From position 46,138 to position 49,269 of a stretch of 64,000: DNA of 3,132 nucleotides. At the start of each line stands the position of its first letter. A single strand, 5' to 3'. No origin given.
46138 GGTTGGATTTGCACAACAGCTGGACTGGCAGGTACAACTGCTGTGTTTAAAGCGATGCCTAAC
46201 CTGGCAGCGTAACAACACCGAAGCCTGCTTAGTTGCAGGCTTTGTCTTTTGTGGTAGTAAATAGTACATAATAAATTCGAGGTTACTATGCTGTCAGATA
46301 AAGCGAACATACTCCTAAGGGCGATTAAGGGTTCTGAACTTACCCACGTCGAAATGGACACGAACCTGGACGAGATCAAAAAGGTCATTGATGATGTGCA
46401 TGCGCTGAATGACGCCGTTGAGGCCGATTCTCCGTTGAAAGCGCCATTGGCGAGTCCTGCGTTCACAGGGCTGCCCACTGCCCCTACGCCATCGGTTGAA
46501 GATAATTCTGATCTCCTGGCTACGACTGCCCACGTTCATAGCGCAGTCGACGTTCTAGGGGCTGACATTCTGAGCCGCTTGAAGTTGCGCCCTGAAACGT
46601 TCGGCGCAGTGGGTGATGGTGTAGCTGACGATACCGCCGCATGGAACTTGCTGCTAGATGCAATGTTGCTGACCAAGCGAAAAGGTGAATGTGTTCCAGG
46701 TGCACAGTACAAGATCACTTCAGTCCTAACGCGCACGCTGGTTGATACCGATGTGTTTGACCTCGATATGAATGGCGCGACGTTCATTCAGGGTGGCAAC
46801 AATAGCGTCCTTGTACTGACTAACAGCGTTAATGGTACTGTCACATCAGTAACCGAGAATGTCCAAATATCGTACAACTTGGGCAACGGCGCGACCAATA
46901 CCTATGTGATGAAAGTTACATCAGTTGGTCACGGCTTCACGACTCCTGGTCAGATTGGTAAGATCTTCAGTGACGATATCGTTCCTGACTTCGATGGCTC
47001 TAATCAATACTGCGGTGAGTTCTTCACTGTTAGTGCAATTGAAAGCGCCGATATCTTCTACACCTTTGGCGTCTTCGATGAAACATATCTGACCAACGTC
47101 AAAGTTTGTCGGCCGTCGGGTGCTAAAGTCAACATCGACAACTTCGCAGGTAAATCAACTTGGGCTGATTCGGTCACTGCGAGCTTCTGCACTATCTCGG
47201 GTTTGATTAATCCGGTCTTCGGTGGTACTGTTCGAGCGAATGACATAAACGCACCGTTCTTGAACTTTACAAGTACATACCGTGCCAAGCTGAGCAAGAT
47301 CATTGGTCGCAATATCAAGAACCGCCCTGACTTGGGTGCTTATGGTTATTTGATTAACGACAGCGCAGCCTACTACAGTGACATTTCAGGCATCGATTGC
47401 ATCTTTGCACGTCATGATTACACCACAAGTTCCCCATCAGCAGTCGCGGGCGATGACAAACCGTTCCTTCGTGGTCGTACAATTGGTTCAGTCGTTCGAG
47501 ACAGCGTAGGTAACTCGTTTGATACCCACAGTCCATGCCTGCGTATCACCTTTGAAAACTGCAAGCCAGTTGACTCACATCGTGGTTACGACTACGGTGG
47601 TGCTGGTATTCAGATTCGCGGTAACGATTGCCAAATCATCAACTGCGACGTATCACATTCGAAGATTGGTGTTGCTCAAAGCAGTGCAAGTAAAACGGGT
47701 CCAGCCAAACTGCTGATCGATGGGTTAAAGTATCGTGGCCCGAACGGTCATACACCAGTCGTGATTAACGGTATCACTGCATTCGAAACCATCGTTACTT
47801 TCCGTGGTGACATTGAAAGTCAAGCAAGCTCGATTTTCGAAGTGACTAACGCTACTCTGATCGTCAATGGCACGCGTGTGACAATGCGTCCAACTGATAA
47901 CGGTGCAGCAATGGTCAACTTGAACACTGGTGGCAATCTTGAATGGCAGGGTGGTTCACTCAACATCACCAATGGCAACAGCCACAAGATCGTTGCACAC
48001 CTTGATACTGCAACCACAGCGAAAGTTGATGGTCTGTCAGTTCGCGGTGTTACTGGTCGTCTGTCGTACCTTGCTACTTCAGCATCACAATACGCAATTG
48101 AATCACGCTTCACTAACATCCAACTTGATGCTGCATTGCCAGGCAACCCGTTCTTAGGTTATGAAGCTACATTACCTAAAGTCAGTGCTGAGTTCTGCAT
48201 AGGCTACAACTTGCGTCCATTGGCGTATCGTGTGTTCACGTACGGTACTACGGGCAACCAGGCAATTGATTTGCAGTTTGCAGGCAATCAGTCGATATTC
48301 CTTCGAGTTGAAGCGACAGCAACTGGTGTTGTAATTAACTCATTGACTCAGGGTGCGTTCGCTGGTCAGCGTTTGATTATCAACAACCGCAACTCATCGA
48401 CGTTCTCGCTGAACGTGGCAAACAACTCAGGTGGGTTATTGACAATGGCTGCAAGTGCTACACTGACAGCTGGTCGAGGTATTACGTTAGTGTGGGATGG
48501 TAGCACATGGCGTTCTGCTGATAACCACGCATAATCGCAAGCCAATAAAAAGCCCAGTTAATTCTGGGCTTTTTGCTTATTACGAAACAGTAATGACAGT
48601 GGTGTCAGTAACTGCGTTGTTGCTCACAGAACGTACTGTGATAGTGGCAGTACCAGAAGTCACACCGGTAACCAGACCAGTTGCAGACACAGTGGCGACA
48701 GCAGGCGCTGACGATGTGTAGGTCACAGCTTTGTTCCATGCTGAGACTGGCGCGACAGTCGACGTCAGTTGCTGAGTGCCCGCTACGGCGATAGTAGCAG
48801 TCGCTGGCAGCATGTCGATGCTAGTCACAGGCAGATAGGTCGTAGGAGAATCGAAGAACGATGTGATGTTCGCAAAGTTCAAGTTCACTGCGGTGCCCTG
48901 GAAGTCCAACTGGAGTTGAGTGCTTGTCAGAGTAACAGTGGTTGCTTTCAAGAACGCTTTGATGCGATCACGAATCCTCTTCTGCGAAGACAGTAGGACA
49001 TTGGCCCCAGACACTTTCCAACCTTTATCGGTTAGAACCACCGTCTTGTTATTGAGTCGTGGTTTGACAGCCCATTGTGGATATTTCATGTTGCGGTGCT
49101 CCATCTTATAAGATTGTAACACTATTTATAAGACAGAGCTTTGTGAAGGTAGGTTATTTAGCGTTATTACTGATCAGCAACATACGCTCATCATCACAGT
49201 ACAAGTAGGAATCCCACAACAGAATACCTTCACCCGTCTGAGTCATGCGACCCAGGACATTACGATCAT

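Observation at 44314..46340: Two tandem receptor-binding proteins with a shared N-terminal anchor and a shared upstream cassette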

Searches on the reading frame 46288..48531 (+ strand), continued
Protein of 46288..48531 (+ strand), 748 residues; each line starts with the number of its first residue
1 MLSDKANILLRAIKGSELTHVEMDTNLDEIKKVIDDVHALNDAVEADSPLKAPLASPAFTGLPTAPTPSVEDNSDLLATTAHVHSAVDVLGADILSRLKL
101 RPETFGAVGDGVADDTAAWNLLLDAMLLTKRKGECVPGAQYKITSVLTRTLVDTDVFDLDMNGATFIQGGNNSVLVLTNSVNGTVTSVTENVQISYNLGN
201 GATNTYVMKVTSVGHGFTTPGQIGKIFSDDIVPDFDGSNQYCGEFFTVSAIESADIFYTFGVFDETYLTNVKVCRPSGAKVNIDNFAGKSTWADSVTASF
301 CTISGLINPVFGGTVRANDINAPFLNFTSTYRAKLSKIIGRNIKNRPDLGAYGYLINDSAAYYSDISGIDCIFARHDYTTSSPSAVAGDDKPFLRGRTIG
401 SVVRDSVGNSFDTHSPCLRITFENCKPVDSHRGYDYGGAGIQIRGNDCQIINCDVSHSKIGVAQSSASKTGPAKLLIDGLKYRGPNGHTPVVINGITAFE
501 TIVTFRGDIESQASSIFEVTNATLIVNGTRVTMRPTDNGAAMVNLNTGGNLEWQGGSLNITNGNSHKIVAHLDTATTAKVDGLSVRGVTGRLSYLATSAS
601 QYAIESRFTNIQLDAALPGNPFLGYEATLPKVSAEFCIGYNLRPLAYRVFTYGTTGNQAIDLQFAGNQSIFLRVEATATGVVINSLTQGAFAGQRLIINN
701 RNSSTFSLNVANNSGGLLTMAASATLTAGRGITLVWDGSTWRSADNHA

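Call 46: predict_structure(alignment_id=A3)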
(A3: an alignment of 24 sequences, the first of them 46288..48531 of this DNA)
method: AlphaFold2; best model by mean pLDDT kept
length: 748 residues; sequences in the alignment: 24
mean_pLDDT: 81.6   pTM: 0.74
mean pLDDT of the five models: 81.6, 81.2, 80.9, 80.5, 79.9
residues with pLDDT >= 90: 390; 70-90: 211; 50-70: 57; < 50: 90
segments of 3 or more residues with pLDDT < 50: 1-7, 12-31, 40-90, 640-644
pLDDT, mean of each block of 10 residues (from residue 1): 45 41 41 50 41 26 26 29 38 62 90 94 91 93 95 95 93 94 94 91 91 94 96 84 95 95 94 96 96 81 96 93 92 96 77 87 95 85 91 93 94 88 88 60 92 88 83 93 80 91 96 93 96 89 96 96 89 93 88 86 84 78 61 66 57 87 69 89 85 86 91 89 90 88 67
secondary structure, 60 per line:
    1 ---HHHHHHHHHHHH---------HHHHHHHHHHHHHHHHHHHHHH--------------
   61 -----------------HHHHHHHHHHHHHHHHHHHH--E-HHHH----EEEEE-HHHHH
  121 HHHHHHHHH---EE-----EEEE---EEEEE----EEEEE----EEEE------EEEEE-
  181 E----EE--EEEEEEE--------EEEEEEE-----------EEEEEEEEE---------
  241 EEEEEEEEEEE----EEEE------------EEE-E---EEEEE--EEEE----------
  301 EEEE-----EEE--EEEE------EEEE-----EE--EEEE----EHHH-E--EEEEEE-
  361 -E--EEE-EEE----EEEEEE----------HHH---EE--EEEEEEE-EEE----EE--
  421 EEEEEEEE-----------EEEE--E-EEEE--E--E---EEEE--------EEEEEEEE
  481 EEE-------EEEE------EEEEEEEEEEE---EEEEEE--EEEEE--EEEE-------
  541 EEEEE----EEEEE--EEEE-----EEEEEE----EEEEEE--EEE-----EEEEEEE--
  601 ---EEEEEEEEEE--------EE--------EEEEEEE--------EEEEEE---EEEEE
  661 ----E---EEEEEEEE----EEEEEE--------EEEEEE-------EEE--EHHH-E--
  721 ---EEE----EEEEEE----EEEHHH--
elements in order (helices of 4 or more, strands of 3 or more residues): H4-15 H25-46 H78-97 H102-105 E110-114 H116-129 E140-143 E147-151 E156-160 E165-168 E175-179 E190-196 E205-211 E223-231 E241-251 E256-259 E272-274 E280-284 E287-290 E301-304 E310-312 E315-318 E325-328 E338-341 E354-359 E365-367 E369-371 E376-381 E402-408 E410-412 E421-428 E440-443 E448-451 E461-464 E473-483 E491-494 E501-511 E515-520 E523-527 E530-533 E541-545 E550-554 E557-560 E566-571 E576-581 E584-586 E592-598 E604-613 E632-638 E647-652 E656-660 E669-676 E681-686 E695-700 E708-710 E724-726 E731-736 E741-743

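Call 48: fold_search(model_id=the predicted structure, library=pdb)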
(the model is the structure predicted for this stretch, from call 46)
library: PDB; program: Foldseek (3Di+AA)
matches with E <= 10: 326; with E <= 0.001: 24
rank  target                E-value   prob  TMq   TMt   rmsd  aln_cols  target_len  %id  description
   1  4ru4_B                8.3e-10  1.00  0.39  0.47   9.2       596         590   15  Crystal structure of the tailspike protein gp49 from Pseudomonas phage LKA1 (released 2015-11-18)
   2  7w1c_B                1.0e-09  1.00  0.32  0.37  11.6       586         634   15  Crystal structure of Klebsiella pneumoniae K1 capsule-specific polysaccharide lyase in a P1 crystal form (released 2022-05-18)
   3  7w1c_C                1.1e-09  1.00  0.32  0.37  11.9       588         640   14  Crystal structure of Klebsiella pneumoniae K1 capsule-specific polysaccharide lyase in a P1 crystal form (released 2022-05-18)
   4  4y9v_A                1.7e-09  1.00  0.42  0.51   9.5       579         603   11  Gp54 tailspike of Acinetobacter baumannii bacteriophage AP22 in complex with A. baumannii capsular saccharide (released 2017-02-01)
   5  7w1c_A                3.8e-09  1.00  0.32  0.36  11.2       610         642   12  Crystal structure of Klebsiella pneumoniae K1 capsule-specific polysaccharide lyase in a P1 crystal form (released 2022-05-18)
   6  7w1c_E                4.5e-09  1.00  0.31  0.35  12.0       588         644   13  Crystal structure of Klebsiella pneumoniae K1 capsule-specific polysaccharide lyase in a P1 crystal form (released 2022-05-18)
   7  9k4a_A                4.8e-09  1.00  0.38  0.42  12.2       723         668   14  Cryo-EM structure of depolymerase S2-4 from Klebsiella phage K64-1 (released 2026-03-25)
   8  7w1c_D                1.2e-08  1.00  0.31  0.36  11.4       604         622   12  Crystal structure of Klebsiella pneumoniae K1 capsule-specific polysaccharide lyase in a P1 crystal form (released 2022-05-18)
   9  4ru4_A                2.1e-08  1.00  0.40  0.49   9.5       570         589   15  Crystal structure of the tailspike protein gp49 from Pseudomonas phage LKA1 (released 2015-11-18)
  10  4ru5_C                2.6e-08  1.00  0.40  0.49   7.8       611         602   10  Crystal Structure of the Pseudomonas phage phi297 tailspike gp61 (released 2015-11-18)
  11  7w1d_H                4.3e-08  1.00  0.31  0.35  12.1       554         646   14  Crystal structure of Klebsiella pneumoniae K1 capsule-specific polysaccharide lyase in a C2 crystal form (released 2022-05-18)
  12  7w1d_D                1.5e-07  1.00  0.36  0.41  10.9       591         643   14  Crystal structure of Klebsiella pneumoniae K1 capsule-specific polysaccharide lyase in a C2 crystal form (released 2022-05-18)
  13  4ru5_A                2.9e-07  1.00  0.39  0.47   8.0       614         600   12  Crystal Structure of the Pseudomonas phage phi297 tailspike gp61 (released 2015-11-18)
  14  7jw4_A                3.8e-07  1.00  0.14  0.17  18.3       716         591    8  Crystal structure of PdGH110B in complex with D-galactose (released 2020-11-04)
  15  7vul_B                1.3e-06  1.00  0.24  0.28  15.3       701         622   10  Structure of Klebsiella Phage P560 depolymerase (released 2022-11-16)
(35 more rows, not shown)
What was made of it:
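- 46576..48534 (+): Exchangeable depolymerase body of tailspike 2: a beta-helix plus a C-terminal beta-sandwich. AF2 pLDDT 81.6 and Foldseek matches to LKA1 gp49, K1 lyase and AP22 gp54 (calls 46, 48).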

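Call 69: get_annotated_region(hit=H31, flank=3000)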
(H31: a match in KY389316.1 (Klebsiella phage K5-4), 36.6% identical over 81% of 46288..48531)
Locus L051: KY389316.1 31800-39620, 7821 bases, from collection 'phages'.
description: Klebsiella phage K5-4, complete genome.
organism: Klebsiella phage K5-4 (NCBI taxid 1932362)
taxonomy: Viruses; Duplodnaviria; Heunggongvirae; Uroviricota; Caudoviricetes; Autographiviridae; Studiervirinae; Przondovirus; Przondovirus K54
host: Klebsiella pneumoniae NTUH-K44; source: -; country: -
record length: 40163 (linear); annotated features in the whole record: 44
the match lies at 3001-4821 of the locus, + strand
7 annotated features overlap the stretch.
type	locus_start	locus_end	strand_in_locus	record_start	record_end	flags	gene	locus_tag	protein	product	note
CDS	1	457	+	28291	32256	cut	-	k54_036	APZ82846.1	hypothetical protein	gp16; orf36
CDS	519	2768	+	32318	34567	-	-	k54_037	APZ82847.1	tail fiber protein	gp17; ORF37; tail fiber protein; K8 depolymerase; orf37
CDS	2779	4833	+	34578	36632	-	-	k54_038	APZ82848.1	hypothetical protein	ORF38; hypothetical protein; K5 depolymerase; orf38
CDS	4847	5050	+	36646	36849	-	-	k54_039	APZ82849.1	hypothetical protein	gp17.5; orf39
CDS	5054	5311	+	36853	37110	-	-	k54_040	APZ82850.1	hypothetical protein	gp18; orf40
CDS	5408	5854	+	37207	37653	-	-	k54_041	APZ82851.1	hypothetical protein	gp18.7; orf41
CDS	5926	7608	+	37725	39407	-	-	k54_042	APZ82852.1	hypothetical protein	gp19; orf42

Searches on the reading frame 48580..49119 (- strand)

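Call 5: search_protein_families(library=pfam, proteins=[window:48580-49119:-], max_evalue=0.01)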
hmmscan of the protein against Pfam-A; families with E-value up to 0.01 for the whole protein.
window:48580-49119:- (179 aa): 2 families
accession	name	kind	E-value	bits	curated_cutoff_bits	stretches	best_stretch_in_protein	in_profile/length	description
PF02368.24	Big_2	-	4.2e-16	59.1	22.8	1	97-172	1-77/79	Bacterial Ig-like domain (group 2)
PF22359.2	Big-like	-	1.8e-06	28.5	27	1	131-179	2-47/48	Bacterial Ig-like domain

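Call 7: search_protein_families(library=phrogs, proteins=[window:48580-49119:-], max_evalue=0.001)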
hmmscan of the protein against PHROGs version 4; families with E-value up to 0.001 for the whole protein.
window:48580-49119:- (179 aa): 19 families
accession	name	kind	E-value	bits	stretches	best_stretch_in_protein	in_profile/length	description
phrog_215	-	head and packaging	2.9e-22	80.4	1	30-178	144-303/491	structural protein with Ig domain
phrog_341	-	tail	3.6e-16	60.6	1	93-178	62-147/154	major tail protein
phrog_290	-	tail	3.9e-12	47.2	1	68-178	309-409/411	minor tail protein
phrog_853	-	tail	1.2e-10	42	1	95-176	161-250/254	major tail protein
phrog_3575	-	tail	2.4e-10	40.9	1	90-178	370-459/461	major tail protein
phrog_41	-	tail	2.6e-10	41.3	1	93-178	155-242/245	major tail protein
phrog_28902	-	tail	2.1e-08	33.8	1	76-177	175-281/709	major tail protein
phrog_1280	-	other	3.8e-08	34.2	1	96-171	163-238/248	Ig domain containing protein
phrog_35892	-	unknown function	2.2e-07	29.9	1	99-178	877-956/1181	-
phrog_22121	-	unknown function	5.8e-07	29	1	95-178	485-564/765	-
phrog_20087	-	tail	9.9e-07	29.9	1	108-162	95-151/170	tail protein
phrog_12846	-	tail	3e-06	27.4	1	93-177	393-474/552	tail fiber protein; Ig-domain containing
phrog_11922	-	tail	5.2e-06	26.3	1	81-173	380-471/870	tail protein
phrog_10059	-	unknown function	5.5e-06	26.4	1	105-178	191-261/345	-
phrog_1328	-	head and packaging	7.1e-06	26.4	1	80-178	479-580/583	major head protein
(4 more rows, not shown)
